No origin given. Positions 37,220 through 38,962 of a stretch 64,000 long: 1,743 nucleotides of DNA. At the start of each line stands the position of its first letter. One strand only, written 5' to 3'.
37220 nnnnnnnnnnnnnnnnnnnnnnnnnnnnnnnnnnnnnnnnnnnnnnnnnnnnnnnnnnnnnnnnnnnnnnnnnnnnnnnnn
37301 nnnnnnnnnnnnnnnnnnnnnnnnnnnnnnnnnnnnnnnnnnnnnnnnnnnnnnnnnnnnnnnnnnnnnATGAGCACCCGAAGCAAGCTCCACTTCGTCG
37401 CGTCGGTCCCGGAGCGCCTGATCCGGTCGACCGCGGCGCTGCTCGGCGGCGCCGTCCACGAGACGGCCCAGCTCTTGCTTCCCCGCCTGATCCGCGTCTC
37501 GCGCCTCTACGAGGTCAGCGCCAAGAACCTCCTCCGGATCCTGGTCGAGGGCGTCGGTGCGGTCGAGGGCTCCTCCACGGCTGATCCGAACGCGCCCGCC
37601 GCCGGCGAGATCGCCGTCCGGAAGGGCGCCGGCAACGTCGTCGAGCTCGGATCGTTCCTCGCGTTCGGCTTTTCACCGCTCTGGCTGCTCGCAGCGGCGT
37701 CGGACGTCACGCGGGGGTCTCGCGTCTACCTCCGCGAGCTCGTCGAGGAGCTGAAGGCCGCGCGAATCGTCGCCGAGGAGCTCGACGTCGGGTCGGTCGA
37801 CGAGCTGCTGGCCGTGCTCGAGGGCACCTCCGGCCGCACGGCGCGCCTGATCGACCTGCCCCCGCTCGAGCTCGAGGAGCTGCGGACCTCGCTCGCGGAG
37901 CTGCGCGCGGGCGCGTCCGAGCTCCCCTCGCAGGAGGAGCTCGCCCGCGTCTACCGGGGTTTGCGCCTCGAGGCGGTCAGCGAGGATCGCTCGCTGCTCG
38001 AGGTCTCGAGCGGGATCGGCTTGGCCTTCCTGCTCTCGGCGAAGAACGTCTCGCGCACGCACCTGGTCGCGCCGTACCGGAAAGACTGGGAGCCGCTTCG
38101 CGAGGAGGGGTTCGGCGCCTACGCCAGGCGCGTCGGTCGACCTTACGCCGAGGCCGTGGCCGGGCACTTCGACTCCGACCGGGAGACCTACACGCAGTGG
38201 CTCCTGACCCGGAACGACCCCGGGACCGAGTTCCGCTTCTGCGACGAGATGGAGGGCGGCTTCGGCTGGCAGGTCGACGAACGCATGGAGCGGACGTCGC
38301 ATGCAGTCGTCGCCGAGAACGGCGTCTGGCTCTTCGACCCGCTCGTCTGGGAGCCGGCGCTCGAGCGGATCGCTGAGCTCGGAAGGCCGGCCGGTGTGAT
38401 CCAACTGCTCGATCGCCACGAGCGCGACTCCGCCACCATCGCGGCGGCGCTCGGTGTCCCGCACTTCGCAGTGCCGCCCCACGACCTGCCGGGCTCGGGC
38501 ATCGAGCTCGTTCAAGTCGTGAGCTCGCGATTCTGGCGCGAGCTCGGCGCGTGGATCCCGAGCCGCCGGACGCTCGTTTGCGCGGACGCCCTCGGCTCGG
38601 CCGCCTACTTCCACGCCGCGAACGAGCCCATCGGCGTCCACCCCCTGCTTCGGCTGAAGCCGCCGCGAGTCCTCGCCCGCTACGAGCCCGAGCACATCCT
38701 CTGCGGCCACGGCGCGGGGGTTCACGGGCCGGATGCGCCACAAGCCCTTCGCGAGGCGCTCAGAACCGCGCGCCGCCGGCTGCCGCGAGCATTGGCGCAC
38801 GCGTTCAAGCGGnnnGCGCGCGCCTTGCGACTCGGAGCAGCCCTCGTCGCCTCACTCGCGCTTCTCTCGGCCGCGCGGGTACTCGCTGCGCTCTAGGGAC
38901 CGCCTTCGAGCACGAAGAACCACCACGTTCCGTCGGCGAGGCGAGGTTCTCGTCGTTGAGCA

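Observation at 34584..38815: F420 operon with stand-alone CofE, an embedded Fno/NpdG-like oxidoreductase and an unknown fifth gene, all chained by 4-nt overlaps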

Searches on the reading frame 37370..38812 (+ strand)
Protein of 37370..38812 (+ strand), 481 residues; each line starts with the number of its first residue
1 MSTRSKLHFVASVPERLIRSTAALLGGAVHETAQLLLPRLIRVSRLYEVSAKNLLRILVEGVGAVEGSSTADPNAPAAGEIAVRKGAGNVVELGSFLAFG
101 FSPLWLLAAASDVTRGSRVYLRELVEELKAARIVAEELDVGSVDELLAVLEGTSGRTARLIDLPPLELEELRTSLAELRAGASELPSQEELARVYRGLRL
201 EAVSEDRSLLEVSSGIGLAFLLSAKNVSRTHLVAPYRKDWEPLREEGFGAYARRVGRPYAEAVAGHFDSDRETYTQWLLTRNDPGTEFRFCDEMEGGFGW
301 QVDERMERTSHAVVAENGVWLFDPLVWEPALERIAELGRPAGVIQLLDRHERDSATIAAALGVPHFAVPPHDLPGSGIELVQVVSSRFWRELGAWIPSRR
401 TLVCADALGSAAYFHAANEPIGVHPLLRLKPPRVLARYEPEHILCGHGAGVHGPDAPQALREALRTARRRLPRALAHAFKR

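Call 9: search_protein_families(library=pfam, proteins=[window:37370-38812:+], max_evalue=0.01)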
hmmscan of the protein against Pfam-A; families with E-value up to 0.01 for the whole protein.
window:37370-38812:+ (481 aa): 0 families

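Call 10: search_protein_families(library=ncbifam, proteins=[window:37370-38812:+], max_evalue=0.01)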
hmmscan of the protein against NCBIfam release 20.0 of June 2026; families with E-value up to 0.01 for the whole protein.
window:37370-38812:+ (481 aa): 0 families

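Call 12: find_encoding_contigs(protein=window:37370-38812:+, flank=10000, max_places=6)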
Protein window:37370-38812:+ (481 aa): no gene with exactly this product is on record in the collection.

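Call 13: find_homologous_proteins(query=window:37370-38812:+)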
Query window:37370-38812:+ (481 aa): 2128 proteins with E <= 0.001 among 8000 candidates; the best 120 are listed.
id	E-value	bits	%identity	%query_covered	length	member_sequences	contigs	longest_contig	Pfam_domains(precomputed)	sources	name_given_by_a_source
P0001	0.0e+0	1057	100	100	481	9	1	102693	-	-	-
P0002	1.4e-293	992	94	100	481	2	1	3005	-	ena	-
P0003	3.5e-280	948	90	99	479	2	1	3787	-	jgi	jgi:hypothetical protein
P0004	9.8e-266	900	85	100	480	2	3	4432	-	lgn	-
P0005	1.3e-263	893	83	99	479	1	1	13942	-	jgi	jgi:hypothetical protein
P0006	2.0e-262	889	83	99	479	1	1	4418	-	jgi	jgi:hypothetical protein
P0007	1.4e-260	883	82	100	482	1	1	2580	-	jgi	jgi:hypothetical protein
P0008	2.2e-259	879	81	100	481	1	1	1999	-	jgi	jgi:hypothetical protein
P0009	4.4e-259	878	81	100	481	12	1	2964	-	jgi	jgi:hypothetical protein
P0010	6.5e-259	878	82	100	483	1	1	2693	-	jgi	jgi:hypothetical protein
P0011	3.2e-257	872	80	100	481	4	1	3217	-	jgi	jgi:hypothetical protein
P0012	4.7e-256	868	81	100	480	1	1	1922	-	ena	-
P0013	1.6e-255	866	81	99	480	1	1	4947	-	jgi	jgi:hypothetical protein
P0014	2.0e-255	866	80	100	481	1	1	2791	-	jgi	jgi:hypothetical protein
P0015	5.5e-255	865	81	99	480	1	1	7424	-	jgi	jgi:hypothetical protein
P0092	4.4e-222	756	71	99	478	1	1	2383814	-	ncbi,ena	-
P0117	2.1e-200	685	64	100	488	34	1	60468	-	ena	-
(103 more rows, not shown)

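Call 14: find_encoding_contigs(protein=P0092, flank=10000, max_places=2)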
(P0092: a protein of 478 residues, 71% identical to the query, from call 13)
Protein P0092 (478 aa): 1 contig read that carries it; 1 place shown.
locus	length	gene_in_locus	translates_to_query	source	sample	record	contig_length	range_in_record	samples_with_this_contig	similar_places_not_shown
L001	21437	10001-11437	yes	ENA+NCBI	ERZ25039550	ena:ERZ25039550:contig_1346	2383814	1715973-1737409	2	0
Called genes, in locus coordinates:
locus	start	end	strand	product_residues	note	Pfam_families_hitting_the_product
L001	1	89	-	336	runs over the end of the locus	PF13439:Glyco_transf_4, PF13692:Glyco_trans_1_4, PF00534:Glycos_transf_1, PF20706:GT4-conflict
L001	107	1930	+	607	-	PF01061:ABC2_membrane, PF01208:URO-D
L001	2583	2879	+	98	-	PF00762:Ferrochelatase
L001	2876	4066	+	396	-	PF00005:ABC_tran, PF14524:Wzt_C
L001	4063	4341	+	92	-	-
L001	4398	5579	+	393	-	PF00072:Response_reg, PF13487:HD_5, PF01966:HD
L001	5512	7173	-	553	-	PF14716:HHH_8, PF11798:IMS_HHH (faint), PF14520:HHH_5 (weak), PF02811:PHP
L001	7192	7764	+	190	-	PF01983:CofC, PF12804:NTP_transf_3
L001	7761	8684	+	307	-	PF01933:CofD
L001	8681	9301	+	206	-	PF03446:NAD_binding_2 (weak), PF03807:F420_oxidored, PF07991:KARI_N (weak)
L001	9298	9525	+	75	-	PF01996:F420_ligase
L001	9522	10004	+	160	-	PF01996:F420_ligase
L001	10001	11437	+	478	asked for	-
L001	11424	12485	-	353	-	PF00072:Response_reg, PF08668:HDOD (weak), PF13487:HD_5, PF01966:HD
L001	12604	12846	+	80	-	-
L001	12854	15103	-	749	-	PF03176:MMPL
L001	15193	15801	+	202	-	-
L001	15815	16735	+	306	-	PF01408:GFO_IDH_MocA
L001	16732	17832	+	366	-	PF00535:Glycos_transf_2, PF13641:Glyco_tranf_2_3 (weak)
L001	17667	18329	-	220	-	PF00908:dTDP_sugar_isom, PF14667:Polysacc_synt_C (weak)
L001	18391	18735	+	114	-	-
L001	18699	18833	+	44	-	-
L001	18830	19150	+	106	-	-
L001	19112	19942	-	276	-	PF00892:EamA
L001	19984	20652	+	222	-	PF07885:Ion_trans_2 (weak)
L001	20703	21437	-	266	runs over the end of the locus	-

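Call 15: find_encoding_contigs(protein=P0117, flank=10000, max_places=2)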
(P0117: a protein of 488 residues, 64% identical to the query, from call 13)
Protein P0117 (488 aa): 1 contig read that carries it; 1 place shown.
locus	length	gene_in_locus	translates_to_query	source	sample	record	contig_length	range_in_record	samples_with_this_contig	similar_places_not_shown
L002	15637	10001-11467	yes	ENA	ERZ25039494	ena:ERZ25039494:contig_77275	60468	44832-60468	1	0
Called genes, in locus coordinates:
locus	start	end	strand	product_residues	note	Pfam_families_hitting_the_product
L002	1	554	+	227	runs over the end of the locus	-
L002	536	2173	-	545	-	PF13439:Glyco_transf_4 (weak), PF20706:GT4-conflict (weak), PF00534:Glycos_transf_1, PF13692:Glyco_trans_1_4, PF13439:Glyco_transf_4, PF20706:GT4-conflict, PF00534:Glycos_transf_1, PF13692:Glyco_trans_1_4, +2 more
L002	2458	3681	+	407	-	PF01208:URO-D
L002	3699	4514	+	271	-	PF00762:Ferrochelatase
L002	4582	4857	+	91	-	-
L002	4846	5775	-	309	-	PF02811:PHP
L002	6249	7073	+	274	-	PF01983:CofC, PF12804:NTP_transf_3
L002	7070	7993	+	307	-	PF01933:CofD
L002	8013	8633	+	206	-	PF03446:NAD_binding_2 (weak), PF03807:F420_oxidored, PF07991:KARI_N (weak)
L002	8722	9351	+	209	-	PF01996:F420_ligase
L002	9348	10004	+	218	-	PF00561:Abhydrolase_1, PF06821:Ser_hydrolase (faint), PF12697:Abhydrolase_6, PF00756:Esterase (weak), PF12146:Hydrolase_4, PF00561:Abhydrolase_1 (weak)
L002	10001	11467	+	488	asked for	-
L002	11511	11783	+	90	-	-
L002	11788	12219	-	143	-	PF13449:Phytase-like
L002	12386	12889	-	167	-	PF13449:Phytase-like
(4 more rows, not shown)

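Call 16: find_related_loci(query=window:37370-38812:+, collection=genome_contigs, flank=8000)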
Query window:37370-38812:+ (481 aa) in genome_contigs; peptide patterns used: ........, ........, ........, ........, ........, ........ (x = any residue, [..] = any of these).
288 stretches matched a pattern; 116 encode a relative of the query (tblastn E <= 1e-3); the best 80 are kept; 80 distinct loci.
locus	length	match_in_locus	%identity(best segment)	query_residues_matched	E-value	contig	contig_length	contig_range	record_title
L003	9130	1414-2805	78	9-474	0e+0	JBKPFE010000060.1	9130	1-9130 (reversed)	MAG: Actinomycetota bacterium isolate HAY_GM_MAG_00029 HAY_GM_000000046811, whole genome shotgun sequence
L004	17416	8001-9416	74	9-480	0e+0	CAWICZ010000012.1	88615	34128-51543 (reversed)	MAG: uncultured Actinomycetes bacterium isolate MFD00962.bin.1.69 genome assembly, contig: contig_63813, whole genome sh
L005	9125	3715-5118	72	13-480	0e+0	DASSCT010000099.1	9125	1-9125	MAG TPA_asm: Gaiellaceae bacterium isolate SMAG_U929 k141_884085, whole genome shotgun sequence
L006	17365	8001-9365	74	7-461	0e+0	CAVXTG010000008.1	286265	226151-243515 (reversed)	MAG: uncultured Actinomycetes bacterium isolate MFD05454.bin.2.277 genome assembly, contig: contig_18477, whole genome s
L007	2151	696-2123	70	5-480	0e+0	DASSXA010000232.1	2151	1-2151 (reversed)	MAG TPA_asm: Gaiellaceae bacterium isolate SMAG_U638 k141_344819, whole genome shotgun sequence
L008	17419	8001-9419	72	5-478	0e+0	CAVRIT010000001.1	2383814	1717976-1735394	MAG: uncultured Actinomycetes bacterium isolate MFD05747.bin.2.21 genome assembly, contig: contig_1346, whole genome sho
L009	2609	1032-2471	69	5-481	0e+0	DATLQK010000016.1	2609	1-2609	MAG TPA_asm: Gaiellaceae bacterium isolate SMAG_U13876 k141_1075354, whole genome shotgun sequence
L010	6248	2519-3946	69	9-481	0e+0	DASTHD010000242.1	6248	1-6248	MAG TPA_asm: Gaiellaceae bacterium isolate SMAG_U353 k141_2189374, whole genome shotgun sequence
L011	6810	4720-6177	64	1-479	0e+0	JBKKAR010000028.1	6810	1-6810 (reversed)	MAG: Gaiellaceae bacterium isolate swi_bin.307 S1Ck127_1322309_flag_0_multi_44.0000_len_6810, whole genome shotgun seque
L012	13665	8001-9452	65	1-480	0e+0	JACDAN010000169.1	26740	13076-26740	MAG: Actinomycetota bacterium isolate MGR_bin257 SD2897-2912_k127_5779815, whole genome shotgun sequence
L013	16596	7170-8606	63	8-480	0e+0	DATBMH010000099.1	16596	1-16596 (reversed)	MAG TPA_asm: Gaiellaceae bacterium isolate SMAG_U3993 k141_529683, whole genome shotgun sequence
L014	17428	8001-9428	63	9-479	0e+0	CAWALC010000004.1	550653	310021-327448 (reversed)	MAG: uncultured Actinomycetes bacterium isolate MFD02360.bin.2.70 genome assembly, contig: contig_8975, whole genome sho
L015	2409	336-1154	67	9-281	5e-114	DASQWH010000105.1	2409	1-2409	MAG TPA_asm: Gaiellaceae bacterium isolate SMAG_U11008 k141_468744, whole genome shotgun sequence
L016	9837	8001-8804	68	7-275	1e-108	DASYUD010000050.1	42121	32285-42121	MAG TPA_asm: Gaiellaceae bacterium isolate SMAG_U4586 k141_2995372, whole genome shotgun sequence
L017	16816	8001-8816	67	8-281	9e-108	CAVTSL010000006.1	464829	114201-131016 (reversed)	MAG: uncultured Actinomycetes bacterium isolate MFD09267.bin.2.236 genome assembly, contig: contig_21557, whole genome s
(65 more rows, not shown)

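Call 44: search_protein_representatives(protein=window:37370-38812:+)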
Query: 481 residues. Proteins with E-value up to 0.001 (for the whole library): 1210; up to 1e-10: 766; up to 1e-30: 151. The best 150 are listed.
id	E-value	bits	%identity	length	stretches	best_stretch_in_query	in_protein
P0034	8.7e-243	822.7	78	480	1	8-479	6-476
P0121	5.8e-96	338.6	63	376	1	134-382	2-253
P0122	4.9e-88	312.5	61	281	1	4-277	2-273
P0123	1.9e-77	277.6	67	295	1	6-223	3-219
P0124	8.2e-76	272.2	61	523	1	29-261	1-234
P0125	1.5e-74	268.0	52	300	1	7-278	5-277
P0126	7.7e-69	249.2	63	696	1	75-279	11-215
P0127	6.0e-67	243.0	63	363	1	84-279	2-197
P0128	3.2e-64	234.0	62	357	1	65-265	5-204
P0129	8.7e-64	232.5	61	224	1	79-276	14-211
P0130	1.1e-62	228.9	59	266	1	7-207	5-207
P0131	1.4e-62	228.6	64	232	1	321-479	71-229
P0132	8.3e-62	226.0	66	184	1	9-187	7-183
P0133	3.5e-60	220.7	62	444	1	2-195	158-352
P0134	4.5e-60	220.3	66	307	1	19-196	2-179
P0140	3.3e-57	210.8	57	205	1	287-478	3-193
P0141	1.5e-56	208.7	44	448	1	9-281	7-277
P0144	2.8e-55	204.5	52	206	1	287-479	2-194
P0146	3.3e-55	204.3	44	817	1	8-277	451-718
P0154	1.3e-50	189.1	52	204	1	289-479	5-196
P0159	5.3e-49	183.8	52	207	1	287-475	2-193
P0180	3.5e-41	158.0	45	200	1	292-475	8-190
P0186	1.6e-40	155.8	47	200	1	286-471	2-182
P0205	1.4e-36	142.8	60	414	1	337-451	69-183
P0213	7.6e-36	140.4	36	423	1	10-282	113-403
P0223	6.9e-35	137.2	37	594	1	8-281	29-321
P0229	3.5e-34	134.9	45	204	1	297-474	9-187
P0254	4.9e-32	127.8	36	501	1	8-283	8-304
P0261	1.2e-31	126.5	44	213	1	295-475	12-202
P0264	1.6e-31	126.2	34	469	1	9-280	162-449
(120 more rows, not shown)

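Call 45: search_protein_families(library=pfam, proteins=[P0146, P0141, P0223, P0254, P0264, P0213, P0205, P0133, P0124, P0126], max_evalue=0.01)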
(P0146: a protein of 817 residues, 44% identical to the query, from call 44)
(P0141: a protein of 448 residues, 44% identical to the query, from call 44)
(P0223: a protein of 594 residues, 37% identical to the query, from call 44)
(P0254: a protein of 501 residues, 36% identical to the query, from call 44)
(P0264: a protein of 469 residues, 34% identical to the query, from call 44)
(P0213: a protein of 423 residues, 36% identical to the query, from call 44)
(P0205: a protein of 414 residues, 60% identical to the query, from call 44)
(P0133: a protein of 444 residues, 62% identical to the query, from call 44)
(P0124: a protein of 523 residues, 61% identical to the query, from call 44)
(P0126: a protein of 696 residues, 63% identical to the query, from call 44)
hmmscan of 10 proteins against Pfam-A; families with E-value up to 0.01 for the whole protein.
P0146 (817 aa): 4 families
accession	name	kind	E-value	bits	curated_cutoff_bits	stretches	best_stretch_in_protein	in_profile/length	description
PF02518.31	HATPase_c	-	1e-30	106.9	26.4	1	265-370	2-110/111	Histidine kinase-, DNA gyrase B-, and HSP90-like ATPase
PF00512.31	HisKA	-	7e-15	55.3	26.9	1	155-219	1-66/66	His Kinase A (phospho-acceptor) domain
PF00672.30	HAMP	-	2.2e-13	50.7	25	1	102-150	4-52/53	HAMP domain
PF13581.12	HATPase_c_2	-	5.1e-05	23.7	27.4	1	268-365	31-125/127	Histidine kinase-like ATPase domain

P0141 (448 aa): 0 families

P0223 (594 aa): 1 family
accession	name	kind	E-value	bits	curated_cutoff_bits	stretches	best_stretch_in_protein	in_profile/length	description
PF03483.22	B3_4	-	0.0021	18.1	29.3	1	444-505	17-77/174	B3/4 domain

P0254 (501 aa): 1 family
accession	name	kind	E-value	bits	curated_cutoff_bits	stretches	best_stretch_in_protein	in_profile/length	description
PF04389.22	Peptidase_M28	-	7.4e-15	55.6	21.3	1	427-501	1-63/193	Peptidase family M28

P0264 (469 aa): 1 family
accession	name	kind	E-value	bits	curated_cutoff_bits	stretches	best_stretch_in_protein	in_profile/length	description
PF13453.11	Zn_ribbon_TFIIB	-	2.1e-05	24.3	22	1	49-76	2-31/41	Transcription factor zinc-finger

P0213 (423 aa): 2 families
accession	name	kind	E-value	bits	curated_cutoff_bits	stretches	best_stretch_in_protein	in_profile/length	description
PF13453.11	Zn_ribbon_TFIIB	-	1.1e-17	63.5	22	2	59-92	1-34/41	Transcription factor zinc-finger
PF12773.13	DZR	-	0.0088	16.6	27.3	0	54-85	9-32/45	Double zinc ribbon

P0205 (414 aa): 0 families

P0133 (444 aa): 0 families

P0124 (523 aa): 0 families

P0126 (696 aa): 1 family
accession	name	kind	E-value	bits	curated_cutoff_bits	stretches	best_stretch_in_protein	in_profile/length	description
PF00330.25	Aconitase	-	3.1e-70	237.9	28.7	1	396-562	96-254/463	Aconitase family (aconitate hydratase)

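Call 55: predict_structure(alignment_id=A1)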
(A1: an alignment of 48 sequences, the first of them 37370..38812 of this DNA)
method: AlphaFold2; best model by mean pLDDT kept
length: 481 residues; sequences in the alignment: 48
mean_pLDDT: 88.0   pTM: 0.63
mean pLDDT of the five models: 88.0, 86.8, 85.9, 85.0, 84.2
residues with pLDDT >= 90: 296; 70-90: 133; 50-70: 36; < 50: 16
segments of 3 or more residues with pLDDT < 50: 89-94, 160-164
pLDDT, mean of each block of 10 residues (from residue 1): 89 96 93 86 81 90 82 83 68 51 84 90 93 91 92 67 58 85 88 92 93 78 56 81 93 94 95 89 74 98 92 97 96 98 92 91 91 93 95 98 98 93 97 98 98 98 97 90 71
secondary structure, 60 per line:
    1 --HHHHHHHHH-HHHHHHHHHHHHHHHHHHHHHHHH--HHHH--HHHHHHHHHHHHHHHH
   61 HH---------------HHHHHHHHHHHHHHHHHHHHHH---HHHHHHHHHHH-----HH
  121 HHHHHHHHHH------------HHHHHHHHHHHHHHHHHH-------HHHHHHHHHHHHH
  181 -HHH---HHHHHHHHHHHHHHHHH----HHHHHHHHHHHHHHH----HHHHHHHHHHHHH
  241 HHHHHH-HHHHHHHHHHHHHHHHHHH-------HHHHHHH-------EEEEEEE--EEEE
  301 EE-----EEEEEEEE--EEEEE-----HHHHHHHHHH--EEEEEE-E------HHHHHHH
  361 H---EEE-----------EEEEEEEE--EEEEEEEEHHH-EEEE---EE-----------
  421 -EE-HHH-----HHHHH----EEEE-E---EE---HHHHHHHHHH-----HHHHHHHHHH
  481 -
elements in order: H3-11 H13-36 H39-42 H45-62 H78-99 H103-113 H119-130 H143-160 H168-180 H188-204 H209-223 H228-246 H248-266 H274-280 E288-294 E297-302 E308-315 E318-322 H328-337 E340-345 H354-361 E365-367 E379-386 E389-396 E401-404 H433-437 E442-445 H456-465 H471-480

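Call 58: fold_search(model_id=the predicted structure, library=pdb)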
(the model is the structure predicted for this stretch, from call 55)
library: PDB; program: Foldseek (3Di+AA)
matches with E <= 10: 682; with E <= 0.001: 317
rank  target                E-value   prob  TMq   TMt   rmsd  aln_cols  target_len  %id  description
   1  2y8a                  2.1e-07  1.00  0.28  0.54   5.3       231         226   19  VIM-7 with Oxidised. Structural and computational investigations of VIM-7: Insights into the substrate specificity of VI (released 2011-06-15)
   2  2p97_A                2.9e-07  1.00  0.31  0.68   3.7       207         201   17  CRYSTAL STRUCTURE OF A PUTATIVE METAL-DEPENDENT HYDROLASE (AVA_3068) FROM ANABAENA VARIABILIS ATCC 29413 AT 1.65 A RES (released 2007-04-17)
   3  5n5h                  2.9e-07  1.00  0.29  0.53   5.7       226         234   18  Crystal structure of metallo-beta-lactamase VIM-1 in complex with ML302F inhibitor (released 2018-03-07)
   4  4d1w                  3.0e-07  1.00  0.29  0.54   6.0       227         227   19  A H224Y mutant for VIM-7 from Pseudomonas aeruginosa (released 2014-06-25)
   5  4d1t                  3.0e-07  1.00  0.28  0.53   6.1       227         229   19  High resolution structure of native tVIM-7 from Pseudomonas aeruginosa (released 2014-06-25)
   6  5n4s_B                3.2e-07  1.00  0.28  0.53   5.7       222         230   18  VIM-2 metallo-beta-lactamase in complex with ((S)-3-mercapto-2-methylpropanoyl)-D-tryptophan (Compound 3) (released 2017-05-17)
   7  7ayj                  3.6e-07  1.00  0.27  0.51   6.1       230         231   18  Metallo beta-lactamse Vim-1 with a sulfamoyl inhibitor. (released 2021-05-12)
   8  8p8y                  4.2e-07  1.00  0.29  0.53   6.0       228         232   18  Crystal structure of the metallo-beta-lactamase VIM1 with 1657 (released 2024-06-26)
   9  9cv5                  4.4e-07  1.00  0.27  0.51   5.7       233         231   17  Crystal structure of the metallo-beta-lactamase VIM-31 with L-captopril (released 2025-07-02)
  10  7pp0                  5.2e-07  1.00  0.28  0.53   5.6       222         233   16  Crystal structure of the VIM-2 acquired metallo-beta-Lactamase in complex with compound 28 (JMV-7038) (released 2022-03-16)
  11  4bz3_B                5.2e-07  1.00  0.28  0.53   5.6       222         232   17  Crystal structure of the metallo-beta-lactamase VIM-2 (released 2014-08-13)
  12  6op6                  5.5e-07  1.00  0.29  0.53   5.6       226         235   18  Structure of VIM-20 in the reduced state (released 2019-10-23)
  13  7uyb                  5.8e-07  1.00  0.28  0.53   5.7       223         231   18  Inhibitor bound VIM1 (released 2023-05-24)
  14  6v1p_B                5.8e-07  1.00  0.29  0.53   5.6       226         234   17  Structure of VIM-2 bound to QPX7728 at 1.20 A (released 2020-03-25)
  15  4uwo                  5.8e-07  1.00  0.28  0.52   5.6       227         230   18  Native di-zinc VIM-26. Leu224 in VIM-26 from Klebsiella pneumoniae has implications for drug binding. (released 2015-02-04)
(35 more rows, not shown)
